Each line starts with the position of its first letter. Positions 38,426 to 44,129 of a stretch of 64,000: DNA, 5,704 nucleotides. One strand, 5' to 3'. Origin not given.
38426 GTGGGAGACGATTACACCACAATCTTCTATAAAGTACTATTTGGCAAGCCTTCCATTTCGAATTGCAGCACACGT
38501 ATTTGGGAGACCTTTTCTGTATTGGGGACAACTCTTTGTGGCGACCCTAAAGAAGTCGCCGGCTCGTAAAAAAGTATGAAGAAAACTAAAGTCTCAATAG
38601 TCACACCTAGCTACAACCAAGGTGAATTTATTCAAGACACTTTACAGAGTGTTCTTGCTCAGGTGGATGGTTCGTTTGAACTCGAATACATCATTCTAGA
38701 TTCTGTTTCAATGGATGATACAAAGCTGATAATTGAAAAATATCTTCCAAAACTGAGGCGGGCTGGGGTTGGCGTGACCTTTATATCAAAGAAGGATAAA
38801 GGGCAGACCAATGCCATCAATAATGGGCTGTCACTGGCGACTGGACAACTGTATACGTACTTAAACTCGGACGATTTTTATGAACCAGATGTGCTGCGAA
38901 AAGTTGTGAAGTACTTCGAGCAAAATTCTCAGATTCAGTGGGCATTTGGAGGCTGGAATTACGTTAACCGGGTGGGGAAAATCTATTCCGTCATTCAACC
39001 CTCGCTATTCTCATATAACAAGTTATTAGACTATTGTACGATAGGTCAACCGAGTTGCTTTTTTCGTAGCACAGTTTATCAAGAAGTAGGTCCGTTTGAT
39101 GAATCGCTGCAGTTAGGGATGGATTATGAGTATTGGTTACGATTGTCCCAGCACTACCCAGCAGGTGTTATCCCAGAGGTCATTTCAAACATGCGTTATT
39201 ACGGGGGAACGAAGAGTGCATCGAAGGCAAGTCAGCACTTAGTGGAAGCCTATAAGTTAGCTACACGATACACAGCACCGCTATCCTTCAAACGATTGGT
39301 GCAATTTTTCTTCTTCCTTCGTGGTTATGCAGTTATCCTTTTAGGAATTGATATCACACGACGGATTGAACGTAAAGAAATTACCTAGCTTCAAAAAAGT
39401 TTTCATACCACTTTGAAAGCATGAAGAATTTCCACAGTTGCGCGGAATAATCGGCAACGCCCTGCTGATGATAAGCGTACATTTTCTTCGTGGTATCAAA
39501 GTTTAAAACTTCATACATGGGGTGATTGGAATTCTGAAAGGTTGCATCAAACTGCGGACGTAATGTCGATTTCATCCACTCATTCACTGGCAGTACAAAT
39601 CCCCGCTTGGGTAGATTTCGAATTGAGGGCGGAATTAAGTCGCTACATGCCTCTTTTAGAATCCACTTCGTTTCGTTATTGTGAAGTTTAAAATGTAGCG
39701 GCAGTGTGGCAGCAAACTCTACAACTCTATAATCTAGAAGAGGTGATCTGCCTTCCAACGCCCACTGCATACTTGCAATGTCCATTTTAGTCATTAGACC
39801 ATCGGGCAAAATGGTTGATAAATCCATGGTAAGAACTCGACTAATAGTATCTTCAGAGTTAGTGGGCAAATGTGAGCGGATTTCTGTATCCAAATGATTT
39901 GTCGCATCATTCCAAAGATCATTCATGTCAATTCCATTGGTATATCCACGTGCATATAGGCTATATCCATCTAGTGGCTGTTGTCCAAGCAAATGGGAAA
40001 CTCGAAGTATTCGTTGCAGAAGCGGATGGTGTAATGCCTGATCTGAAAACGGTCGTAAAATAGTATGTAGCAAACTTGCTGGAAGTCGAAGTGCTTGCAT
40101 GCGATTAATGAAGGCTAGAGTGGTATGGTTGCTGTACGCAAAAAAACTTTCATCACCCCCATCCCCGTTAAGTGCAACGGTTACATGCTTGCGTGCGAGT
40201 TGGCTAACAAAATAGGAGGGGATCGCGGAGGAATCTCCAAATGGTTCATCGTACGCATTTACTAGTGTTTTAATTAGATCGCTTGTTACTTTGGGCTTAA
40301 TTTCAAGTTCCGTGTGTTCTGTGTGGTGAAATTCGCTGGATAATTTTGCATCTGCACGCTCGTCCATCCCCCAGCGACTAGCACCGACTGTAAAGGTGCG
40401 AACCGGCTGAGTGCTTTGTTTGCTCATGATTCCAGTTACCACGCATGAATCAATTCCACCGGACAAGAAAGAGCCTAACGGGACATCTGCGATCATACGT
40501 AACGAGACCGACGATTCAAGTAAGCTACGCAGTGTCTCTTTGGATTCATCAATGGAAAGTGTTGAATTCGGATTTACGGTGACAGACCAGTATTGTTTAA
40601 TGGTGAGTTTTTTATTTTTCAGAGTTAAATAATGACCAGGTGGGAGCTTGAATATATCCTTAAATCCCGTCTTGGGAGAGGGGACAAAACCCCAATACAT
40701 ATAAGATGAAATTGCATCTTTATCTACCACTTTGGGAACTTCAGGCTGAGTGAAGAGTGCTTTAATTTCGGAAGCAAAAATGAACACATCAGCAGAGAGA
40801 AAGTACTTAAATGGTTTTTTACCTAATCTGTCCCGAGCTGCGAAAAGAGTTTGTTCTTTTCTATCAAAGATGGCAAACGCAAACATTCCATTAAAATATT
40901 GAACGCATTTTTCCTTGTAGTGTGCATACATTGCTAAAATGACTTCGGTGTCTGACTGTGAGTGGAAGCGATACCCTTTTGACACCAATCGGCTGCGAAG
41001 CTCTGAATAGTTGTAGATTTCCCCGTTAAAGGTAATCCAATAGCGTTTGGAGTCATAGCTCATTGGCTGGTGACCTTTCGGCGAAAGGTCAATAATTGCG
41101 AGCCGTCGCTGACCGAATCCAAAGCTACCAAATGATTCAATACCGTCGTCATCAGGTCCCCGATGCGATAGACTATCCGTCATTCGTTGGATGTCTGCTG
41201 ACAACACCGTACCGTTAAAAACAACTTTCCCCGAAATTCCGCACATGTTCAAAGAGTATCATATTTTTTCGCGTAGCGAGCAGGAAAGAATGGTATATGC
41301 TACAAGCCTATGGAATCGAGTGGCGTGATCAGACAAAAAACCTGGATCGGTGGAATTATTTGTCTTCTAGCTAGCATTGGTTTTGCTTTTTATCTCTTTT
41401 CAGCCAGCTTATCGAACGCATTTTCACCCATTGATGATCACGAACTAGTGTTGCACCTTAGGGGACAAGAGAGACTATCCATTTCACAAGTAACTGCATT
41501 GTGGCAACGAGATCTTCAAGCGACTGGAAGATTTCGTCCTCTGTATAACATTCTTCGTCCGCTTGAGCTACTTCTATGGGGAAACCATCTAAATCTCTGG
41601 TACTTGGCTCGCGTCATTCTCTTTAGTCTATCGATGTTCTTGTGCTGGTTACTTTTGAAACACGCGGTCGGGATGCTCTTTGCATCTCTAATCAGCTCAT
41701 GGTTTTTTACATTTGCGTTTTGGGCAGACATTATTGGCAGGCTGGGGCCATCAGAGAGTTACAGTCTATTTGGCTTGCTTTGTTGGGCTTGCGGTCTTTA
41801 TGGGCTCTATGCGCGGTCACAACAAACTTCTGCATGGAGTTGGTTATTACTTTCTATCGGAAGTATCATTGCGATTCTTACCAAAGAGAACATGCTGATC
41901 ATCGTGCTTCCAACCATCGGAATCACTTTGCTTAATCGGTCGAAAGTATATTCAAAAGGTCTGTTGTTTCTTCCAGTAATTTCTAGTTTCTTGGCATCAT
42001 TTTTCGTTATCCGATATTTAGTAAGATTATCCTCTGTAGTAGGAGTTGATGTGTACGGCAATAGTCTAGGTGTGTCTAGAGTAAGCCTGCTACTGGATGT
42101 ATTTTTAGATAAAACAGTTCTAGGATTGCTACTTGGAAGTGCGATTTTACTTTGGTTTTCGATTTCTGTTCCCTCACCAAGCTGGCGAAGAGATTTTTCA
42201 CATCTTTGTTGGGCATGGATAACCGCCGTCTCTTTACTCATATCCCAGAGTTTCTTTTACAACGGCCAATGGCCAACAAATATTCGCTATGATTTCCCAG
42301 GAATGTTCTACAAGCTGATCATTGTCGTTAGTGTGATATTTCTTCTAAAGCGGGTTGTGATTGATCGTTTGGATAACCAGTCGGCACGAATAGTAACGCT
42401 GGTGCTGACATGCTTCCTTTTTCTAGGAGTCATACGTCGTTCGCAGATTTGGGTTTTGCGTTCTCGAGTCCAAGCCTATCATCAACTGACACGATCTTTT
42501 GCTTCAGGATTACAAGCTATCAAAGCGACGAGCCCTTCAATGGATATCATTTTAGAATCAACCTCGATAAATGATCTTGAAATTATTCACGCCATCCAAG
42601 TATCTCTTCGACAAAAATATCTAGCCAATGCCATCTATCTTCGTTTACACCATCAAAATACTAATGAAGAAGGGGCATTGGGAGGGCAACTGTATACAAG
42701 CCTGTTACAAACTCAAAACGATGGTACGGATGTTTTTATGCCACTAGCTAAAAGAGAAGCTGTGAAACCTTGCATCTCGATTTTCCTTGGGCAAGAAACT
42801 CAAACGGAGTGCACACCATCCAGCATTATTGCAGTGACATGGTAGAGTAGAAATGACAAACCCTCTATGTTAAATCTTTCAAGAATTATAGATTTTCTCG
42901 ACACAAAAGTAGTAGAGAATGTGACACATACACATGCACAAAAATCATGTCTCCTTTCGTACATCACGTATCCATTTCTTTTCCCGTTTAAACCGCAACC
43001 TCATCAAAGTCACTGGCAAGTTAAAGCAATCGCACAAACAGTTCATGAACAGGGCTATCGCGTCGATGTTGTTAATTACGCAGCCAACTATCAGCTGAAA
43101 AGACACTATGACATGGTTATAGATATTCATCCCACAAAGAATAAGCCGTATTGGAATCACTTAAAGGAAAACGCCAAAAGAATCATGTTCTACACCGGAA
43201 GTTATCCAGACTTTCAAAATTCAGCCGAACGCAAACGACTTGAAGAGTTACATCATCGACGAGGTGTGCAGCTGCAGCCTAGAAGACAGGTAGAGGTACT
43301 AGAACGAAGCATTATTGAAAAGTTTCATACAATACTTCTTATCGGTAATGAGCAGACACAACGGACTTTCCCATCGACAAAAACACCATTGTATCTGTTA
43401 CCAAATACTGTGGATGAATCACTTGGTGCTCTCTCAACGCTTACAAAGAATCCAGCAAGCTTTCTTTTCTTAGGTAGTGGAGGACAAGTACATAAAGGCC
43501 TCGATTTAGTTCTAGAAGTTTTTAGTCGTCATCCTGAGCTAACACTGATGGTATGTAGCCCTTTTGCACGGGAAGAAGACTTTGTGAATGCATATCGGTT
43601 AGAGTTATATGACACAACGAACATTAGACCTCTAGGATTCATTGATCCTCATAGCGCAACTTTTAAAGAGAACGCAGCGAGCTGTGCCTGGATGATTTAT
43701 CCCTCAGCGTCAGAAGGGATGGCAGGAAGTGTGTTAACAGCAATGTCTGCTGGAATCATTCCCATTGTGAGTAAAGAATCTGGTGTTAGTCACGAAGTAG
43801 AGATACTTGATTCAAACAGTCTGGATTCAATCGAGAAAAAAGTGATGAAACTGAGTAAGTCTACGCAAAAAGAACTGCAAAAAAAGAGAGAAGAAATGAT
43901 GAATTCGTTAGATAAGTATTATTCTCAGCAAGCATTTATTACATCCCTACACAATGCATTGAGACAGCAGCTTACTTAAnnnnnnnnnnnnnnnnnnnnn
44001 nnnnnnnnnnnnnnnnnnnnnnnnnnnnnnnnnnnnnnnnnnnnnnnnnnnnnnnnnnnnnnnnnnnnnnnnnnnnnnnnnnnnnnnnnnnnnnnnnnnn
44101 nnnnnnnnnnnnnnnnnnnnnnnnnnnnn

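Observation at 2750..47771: Two Wzx flippases are present but no recognisable priming phosphoglycosyltransferase, Wzy polymerase or Wzz. These components may hide among the unassigned membrane proteins or lie outside the window.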

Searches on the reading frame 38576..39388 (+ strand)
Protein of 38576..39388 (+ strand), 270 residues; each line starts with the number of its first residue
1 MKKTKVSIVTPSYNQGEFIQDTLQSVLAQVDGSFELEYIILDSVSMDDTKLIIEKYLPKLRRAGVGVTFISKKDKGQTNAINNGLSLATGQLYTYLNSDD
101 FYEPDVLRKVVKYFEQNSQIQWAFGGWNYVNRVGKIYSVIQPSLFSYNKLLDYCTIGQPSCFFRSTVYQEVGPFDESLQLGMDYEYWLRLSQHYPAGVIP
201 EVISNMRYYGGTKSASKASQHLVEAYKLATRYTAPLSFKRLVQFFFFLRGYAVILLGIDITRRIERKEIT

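Call 6: search_protein_families(library=pfam, proteins=[window:38576-39388:+], max_evalue=0.01)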
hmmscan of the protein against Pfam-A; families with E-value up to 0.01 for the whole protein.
window:38576-39388:+ (270 aa): 4 families
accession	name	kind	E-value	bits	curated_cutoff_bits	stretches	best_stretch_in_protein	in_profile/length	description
PF00535.33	Glycos_transf_2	-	3.7e-23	82.7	23.3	1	7-119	1-108/168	Glycosyl transferase family 2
PF13641.12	Glyco_tranf_2_3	-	8.8e-09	36.1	27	1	6-193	3-197/230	Glycosyltransferase like family 2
PF10111.15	Glyco_tranf_2_2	-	1.4e-08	35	27.3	1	8-197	2-206/276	Glycosyltransferase like family 2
PF13632.12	Glyco_trans_2_3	-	0.00068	19.9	27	1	95-235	4-142/198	Glycosyl transferase family group 2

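Call 69: search_protein_families(library=ncbifam, proteins=[window:38576-39388:+], max_evalue=0.001)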
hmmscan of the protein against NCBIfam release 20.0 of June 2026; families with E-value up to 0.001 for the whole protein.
window:38576-39388:+ (270 aa): 19 families
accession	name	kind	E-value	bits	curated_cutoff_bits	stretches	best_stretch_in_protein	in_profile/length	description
NF047683.1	TeichurnBiosyTuaG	equivalog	1.8e-22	80.2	400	1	2-159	4-157/252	teichuronic acid biosynthesis protein TuaG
TIGR04283.1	glyco_like_mftF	equivalog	2.4e-14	53.5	182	1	6-209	1-189/221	TIGR04283 family arsenosugar biosynthesis glycosyltransferase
NF007482.0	PRK10073.1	equivalog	3.4e-13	49.3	423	1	3-117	5-113/334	glycosyltransferase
TIGR04009.1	wcaE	equivalog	8.6e-12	44.8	369.2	1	6-120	3-113/248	colanic acid biosynthesis glycosyltransferase WcaE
TIGR03937.1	PgaC_IcaA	equivalog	4e-11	42.5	422.3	1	4-125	45-161/407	poly-beta-1,6-N-acetyl-D-glucosamine synthase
TIGR03111.1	glyc2_xrt_Gpos1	hypoth_equivalog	2.5e-09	36.4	363.95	1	4-122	49-164/439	TIGR03111 family XrtG-associated glycosyltransferase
NF038302.1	EPS_HpsE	equivalog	5.9e-09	35.3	300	1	5-126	2-122/307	hormogonium polysaccharide biosynthesis glycosyltransferase HpsE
NF050050.1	ProtGlycPglI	equivalog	8e-09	35.3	500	1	4-115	2-109/306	GalNAc(5)-diNAcBac-PP-undecaprenol beta-1,3-glucosyltransferase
NF041875.1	EPS_EpsD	equivalog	2.6e-08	33.6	370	1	6-117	1-107/325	exopolysaccharide biosynthesis glycosyltransferase EpsD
TIGR03965.1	mycofact_glyco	equivalog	7.8e-08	31.6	280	1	4-116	74-181/467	mycofactocin biosynthesis glycosyltransferase MftF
NF053739.1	GlytfEpsEBac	equivalog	8.3e-08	31.5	450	1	5-135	2-128/265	glycosyltransferase EpsE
NF007453.0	PRK10018.1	equivalog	2.8e-06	27.2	382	1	3-194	5-193/280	colanic acid biosynthesis glycosyltransferase WcaA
NF038299.1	EPS_HpsN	equivalog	3.3e-06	26.3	425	1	5-121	2-113/317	hormogonium polysaccharide biosynthesis glycosyltransferase HpsN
NF007986.1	PRK10714.1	equivalog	6.2e-06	25.4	529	1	4-117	6-118/316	undecaprenyl-phosphate 4-deoxy-4-formamido-L-arabinose transferase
NF047588.1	GlcsyltransPgfSStrep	equivalog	6.5e-06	25.6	500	1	5-117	2-113/308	glycosyltransferase PgfS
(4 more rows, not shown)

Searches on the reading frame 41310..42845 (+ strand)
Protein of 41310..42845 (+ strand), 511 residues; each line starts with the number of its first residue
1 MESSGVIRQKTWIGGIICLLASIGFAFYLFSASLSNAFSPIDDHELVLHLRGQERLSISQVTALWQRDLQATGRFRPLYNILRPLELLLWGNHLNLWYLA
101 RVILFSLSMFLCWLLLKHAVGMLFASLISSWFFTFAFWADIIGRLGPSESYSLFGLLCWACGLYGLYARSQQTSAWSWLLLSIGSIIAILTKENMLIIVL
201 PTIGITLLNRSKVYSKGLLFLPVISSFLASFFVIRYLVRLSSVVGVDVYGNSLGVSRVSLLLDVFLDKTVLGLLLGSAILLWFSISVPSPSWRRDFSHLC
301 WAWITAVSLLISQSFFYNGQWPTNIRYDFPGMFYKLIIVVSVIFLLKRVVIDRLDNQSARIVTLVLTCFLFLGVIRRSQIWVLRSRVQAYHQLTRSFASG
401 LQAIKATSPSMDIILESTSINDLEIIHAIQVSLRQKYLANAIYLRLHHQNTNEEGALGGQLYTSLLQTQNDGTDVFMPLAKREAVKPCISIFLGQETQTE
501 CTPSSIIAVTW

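Call 3: search_protein_families(library=pfam, proteins=[window:41310-42845:+], max_evalue=0.01)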
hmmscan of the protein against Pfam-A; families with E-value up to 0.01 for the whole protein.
window:41310-42845:+ (511 aa): 0 families

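Call 15: search_protein_families(library=pfam, proteins=[window:41310-42845:+], max_evalue=10)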
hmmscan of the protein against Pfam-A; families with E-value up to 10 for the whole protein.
window:41310-42845:+ (511 aa): 1 family
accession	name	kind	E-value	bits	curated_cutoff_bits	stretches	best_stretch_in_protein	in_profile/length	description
PF13850.11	ERGIC_N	-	0.22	12.1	27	1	8-58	15-64/91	Endoplasmic Reticulum-Golgi Intermediate Compartment (ERGIC)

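Call 16: search_protein_families(library=ncbifam, proteins=[window:41310-42845:+], max_evalue=1)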
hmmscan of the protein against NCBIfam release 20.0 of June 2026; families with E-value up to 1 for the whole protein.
window:41310-42845:+ (511 aa): 0 families

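Call 40: find_homologous_proteins(query=window:41310-42845:+)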
Query window:41310-42845:+ (511 aa): 40 proteins with E <= 0.001 among 8000 candidates.
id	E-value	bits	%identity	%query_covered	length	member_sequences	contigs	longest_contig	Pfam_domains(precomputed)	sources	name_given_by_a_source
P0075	0.0e+0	1124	100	100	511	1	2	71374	-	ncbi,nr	ncbi:hypothetical protein KBD71_00220 [Candidatus Woesebacteria bacterium]|nr:hypothetical protein [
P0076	1.4e-248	844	73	100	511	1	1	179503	-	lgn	-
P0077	2.3e-205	701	61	100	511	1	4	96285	-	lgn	-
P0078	6.3e-199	680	60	100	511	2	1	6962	-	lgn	-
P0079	5.3e-53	199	30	94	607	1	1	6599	-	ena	-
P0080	2.2e-50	190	30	93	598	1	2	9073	-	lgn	-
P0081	1.9e-49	187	29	95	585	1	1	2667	-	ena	-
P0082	2.0e-48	184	29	93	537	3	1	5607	-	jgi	-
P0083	1.1e-47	181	30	91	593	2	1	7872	-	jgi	-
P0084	3.6e-46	176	28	93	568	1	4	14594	-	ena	-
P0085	2.8e-45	173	29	89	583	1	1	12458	-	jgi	jgi:hypothetical protein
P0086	5.1e-45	172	28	96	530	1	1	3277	-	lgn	-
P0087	6.8e-42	162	29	89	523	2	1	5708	-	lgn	-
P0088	2.2e-41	160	29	89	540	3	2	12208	-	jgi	jgi:hypothetical protein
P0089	1.5e-38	151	27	92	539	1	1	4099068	-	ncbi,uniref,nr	ncbi:hypothetical protein FO488_13825 [Geobacter sp. FeAm09]|uniref:hypothetical protein n=1 Tax=Geo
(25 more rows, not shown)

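Call 43: search_solved_structures(query=A2, max_evalue=10)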
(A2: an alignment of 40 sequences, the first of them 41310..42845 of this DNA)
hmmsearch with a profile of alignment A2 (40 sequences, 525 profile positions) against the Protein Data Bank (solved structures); distinct sequences matched with E-value up to 10: 3.
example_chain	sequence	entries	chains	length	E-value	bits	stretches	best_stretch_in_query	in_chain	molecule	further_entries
3x29_A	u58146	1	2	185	0.071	14.9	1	217-346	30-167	Claudin-19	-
7ajq_F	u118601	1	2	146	0.13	14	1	416-460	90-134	Biopolymer transport protein ExbD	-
8pek_A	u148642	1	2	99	0.18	13.6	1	416-453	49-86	Biopolymer transport protein ExbD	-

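Call 52: predict_structure(alignment_id=A2)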
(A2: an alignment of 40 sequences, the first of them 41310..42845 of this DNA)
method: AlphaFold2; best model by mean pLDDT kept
length: 511 residues; sequences in the alignment: 40
mean_pLDDT: 88.0   pTM: 0.88
mean pLDDT of the five models: 88.0, 87.4, 87.0, 86.9, 86.4
residues with pLDDT >= 90: 312; 70-90: 163; 50-70: 25; < 50: 11
segments of 3 or more residues with pLDDT < 50: 1-9
pLDDT, mean of each block of 10 residues (from residue 1): 41 89 97 87 85 92 87 75 93 93 97 93 94 93 87 96 87 87 96 92 92 85 96 87 71 70 89 96 95 93 93 82 81 94 94 94 95 94 93 90 90 92 89 84 85 70 92 94 93 88 76 48
secondary structure, 60 per line:
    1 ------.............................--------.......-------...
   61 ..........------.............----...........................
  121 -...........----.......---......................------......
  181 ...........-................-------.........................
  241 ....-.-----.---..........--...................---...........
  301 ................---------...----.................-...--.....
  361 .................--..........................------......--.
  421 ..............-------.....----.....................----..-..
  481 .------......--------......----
elements in order: H7-35 H44-50 H58-70 H77-89 H94-120 H122-132 H137-143 H147-168 H175-191 H193-208 H216-244 H256-265 H268-286 H290-316 H333-349 H356-377 H380-405 E412-417 H420-434 E442-446 H451-471 E488-493 E502-507

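Call 75: find_encoding_contigs(protein=P0089, flank=8000, max_places=2)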
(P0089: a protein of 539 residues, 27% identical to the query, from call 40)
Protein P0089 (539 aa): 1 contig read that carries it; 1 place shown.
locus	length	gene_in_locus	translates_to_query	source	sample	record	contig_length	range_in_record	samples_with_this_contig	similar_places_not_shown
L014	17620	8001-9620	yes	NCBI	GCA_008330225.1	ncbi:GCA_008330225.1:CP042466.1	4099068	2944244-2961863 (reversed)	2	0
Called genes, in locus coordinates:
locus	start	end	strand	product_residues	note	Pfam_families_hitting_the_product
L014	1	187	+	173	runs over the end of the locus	-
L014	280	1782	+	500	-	PF21563:Mcp40H-20_sensor (faint), PF00672:HAMP, PF00512:HisKA, PF02518:HATPase_c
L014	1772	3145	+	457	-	PF00072:Response_reg, PF00158:Sigma54_activat, PF14532:Sigma54_activ_2, PF07724:AAA_2 (weak), PF07728:AAA_5 (weak), PF25601:AAA_lid_14, PF02954:HTH_8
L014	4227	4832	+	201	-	PF12802:MarR_2, PF13412:HTH_24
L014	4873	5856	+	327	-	PF01370:Epimerase, PF16363:GDP_Man_Dehyd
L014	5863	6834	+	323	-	PF00535:Glycos_transf_2, PF10111:Glyco_tranf_2_2, PF13641:Glyco_tranf_2_3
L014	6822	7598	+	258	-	PF13489:Methyltransf_23, PF13847:Methyltransf_31 (weak), PF08241:Methyltransf_11 (weak), PF08242:Methyltransf_12, PF13649:Methyltransf_25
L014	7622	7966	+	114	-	PF10639:TMEM234 (weak)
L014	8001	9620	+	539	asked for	-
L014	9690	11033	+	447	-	PF01943:Polysacc_synt, PF13440:Polysacc_synt_3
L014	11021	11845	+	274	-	PF05050:Methyltransf_21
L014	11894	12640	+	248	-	PF13489:Methyltransf_23, PF08241:Methyltransf_11, PF08242:Methyltransf_12 (faint), PF13649:Methyltransf_25 (weak), PF03269:DUF268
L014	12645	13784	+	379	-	PF00534:Glycos_transf_1, PF13692:Glyco_trans_1_4, PF13524:Glyco_trans_1_2 (weak)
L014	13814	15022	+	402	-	PF13439:Glyco_transf_4 (weak), PF20706:GT4-conflict, PF00534:Glycos_transf_1, PF13692:Glyco_trans_1_4, PF13524:Glyco_trans_1_2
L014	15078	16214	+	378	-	PF01075:Glyco_transf_9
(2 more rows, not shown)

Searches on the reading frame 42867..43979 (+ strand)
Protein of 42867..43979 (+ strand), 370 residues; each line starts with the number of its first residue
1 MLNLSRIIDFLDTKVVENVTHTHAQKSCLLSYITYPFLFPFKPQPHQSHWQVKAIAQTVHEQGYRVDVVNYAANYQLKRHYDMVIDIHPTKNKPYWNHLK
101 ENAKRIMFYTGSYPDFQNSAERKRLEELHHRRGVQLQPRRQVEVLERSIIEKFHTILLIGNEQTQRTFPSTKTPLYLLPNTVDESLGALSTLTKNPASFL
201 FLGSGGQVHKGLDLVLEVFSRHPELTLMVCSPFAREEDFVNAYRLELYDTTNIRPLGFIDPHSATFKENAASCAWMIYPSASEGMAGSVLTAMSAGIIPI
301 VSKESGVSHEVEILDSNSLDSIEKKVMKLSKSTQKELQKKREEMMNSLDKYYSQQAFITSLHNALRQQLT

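Call 6: search_protein_families(library=pfam, proteins=[window:42867-43979:+], max_evalue=0.01)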
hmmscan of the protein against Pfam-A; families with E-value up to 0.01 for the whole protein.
window:42867-43979:+ (370 aa): 4 families
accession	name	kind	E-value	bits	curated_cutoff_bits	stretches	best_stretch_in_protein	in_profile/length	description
PF00534.26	Glycos_transf_1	-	1.1e-07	32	26.4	1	195-336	14-160/172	Glycosyl transferases group 1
PF13692.12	Glyco_trans_1_4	-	1.2e-06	29.2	27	1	199-309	4-113/142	Glycosyl transferases group 1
PF20706.3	GT4-conflict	-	1.7e-06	27.7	26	1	145-370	139-377/385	Family 4 Glycosyltransferase in conflict systems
PF04912.19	Dynamitin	-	0.00099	19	31.8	1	298-366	250-314/396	Dynamitin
